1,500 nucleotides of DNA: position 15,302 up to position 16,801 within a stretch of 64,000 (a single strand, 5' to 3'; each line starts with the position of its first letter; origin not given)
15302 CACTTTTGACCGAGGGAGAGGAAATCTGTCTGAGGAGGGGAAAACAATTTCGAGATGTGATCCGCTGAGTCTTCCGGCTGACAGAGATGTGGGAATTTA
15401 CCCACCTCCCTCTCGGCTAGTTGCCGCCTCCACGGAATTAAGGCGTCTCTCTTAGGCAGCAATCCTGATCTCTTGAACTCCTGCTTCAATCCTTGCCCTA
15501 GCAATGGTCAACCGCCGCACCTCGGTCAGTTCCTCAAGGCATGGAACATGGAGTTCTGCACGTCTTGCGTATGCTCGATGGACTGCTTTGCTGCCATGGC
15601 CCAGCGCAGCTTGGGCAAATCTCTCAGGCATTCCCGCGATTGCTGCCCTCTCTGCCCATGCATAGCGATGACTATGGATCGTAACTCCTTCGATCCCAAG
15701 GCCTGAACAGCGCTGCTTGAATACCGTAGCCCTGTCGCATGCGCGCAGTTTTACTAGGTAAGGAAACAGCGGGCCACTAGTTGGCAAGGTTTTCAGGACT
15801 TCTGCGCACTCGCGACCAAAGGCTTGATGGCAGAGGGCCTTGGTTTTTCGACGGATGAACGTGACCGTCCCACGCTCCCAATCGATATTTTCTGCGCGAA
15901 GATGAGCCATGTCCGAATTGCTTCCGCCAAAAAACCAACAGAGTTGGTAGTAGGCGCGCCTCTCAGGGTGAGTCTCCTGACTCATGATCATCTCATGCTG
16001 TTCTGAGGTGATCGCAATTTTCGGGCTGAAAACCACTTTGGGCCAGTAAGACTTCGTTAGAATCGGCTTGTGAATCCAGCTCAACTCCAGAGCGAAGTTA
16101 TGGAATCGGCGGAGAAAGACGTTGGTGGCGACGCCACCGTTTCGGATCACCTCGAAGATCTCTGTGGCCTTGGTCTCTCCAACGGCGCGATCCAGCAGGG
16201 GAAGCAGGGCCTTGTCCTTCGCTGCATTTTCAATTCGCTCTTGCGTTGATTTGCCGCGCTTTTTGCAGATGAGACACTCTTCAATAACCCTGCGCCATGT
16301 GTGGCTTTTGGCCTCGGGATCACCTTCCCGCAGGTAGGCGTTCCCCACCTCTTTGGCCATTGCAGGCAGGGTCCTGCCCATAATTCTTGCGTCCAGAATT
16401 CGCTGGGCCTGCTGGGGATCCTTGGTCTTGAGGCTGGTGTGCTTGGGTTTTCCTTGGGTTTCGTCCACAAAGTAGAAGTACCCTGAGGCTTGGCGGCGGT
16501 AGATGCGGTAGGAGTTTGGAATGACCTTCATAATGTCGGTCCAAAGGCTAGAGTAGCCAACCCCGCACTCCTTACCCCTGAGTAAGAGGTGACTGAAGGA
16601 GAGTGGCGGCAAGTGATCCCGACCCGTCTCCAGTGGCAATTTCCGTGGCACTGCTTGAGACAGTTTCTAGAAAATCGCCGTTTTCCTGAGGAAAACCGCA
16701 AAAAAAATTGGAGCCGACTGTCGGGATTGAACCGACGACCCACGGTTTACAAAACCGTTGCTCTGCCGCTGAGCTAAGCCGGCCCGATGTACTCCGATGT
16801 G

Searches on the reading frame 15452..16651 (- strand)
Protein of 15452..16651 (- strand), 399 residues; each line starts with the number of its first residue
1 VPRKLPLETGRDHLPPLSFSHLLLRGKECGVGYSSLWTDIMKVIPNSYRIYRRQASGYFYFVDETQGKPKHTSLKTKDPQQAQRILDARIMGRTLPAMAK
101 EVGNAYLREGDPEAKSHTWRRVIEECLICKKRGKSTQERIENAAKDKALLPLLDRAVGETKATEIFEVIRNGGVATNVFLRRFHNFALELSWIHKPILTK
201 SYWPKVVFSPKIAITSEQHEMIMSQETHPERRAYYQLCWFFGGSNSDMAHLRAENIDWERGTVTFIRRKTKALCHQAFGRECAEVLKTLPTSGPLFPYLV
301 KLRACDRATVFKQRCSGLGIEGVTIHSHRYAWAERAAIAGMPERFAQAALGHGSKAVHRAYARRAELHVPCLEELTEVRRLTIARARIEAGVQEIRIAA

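Call 99: search_protein_families(library=padloc, proteins=[window:15452-16651:-], max_evalue=0.01)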
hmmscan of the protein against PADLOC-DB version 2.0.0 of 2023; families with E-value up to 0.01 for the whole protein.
window:15452-16651:- (399 aa): 0 families

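Call 116: search_protein_families(library=pfam, proteins=[window:15452-16651:-], max_evalue=0.01)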
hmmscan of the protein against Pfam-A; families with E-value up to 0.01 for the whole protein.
window:15452-16651:- (399 aa): 1 family
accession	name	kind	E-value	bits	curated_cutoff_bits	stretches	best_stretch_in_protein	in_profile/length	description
PF00589.27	Phage_integrase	-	7.6e-09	36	27.1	1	233-365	26-169/172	Phage integrase family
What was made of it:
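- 15452..16651 (-): Tyrosine integrase (399 aa) of the island. PF00589 E 7.6e-9 (call 116).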
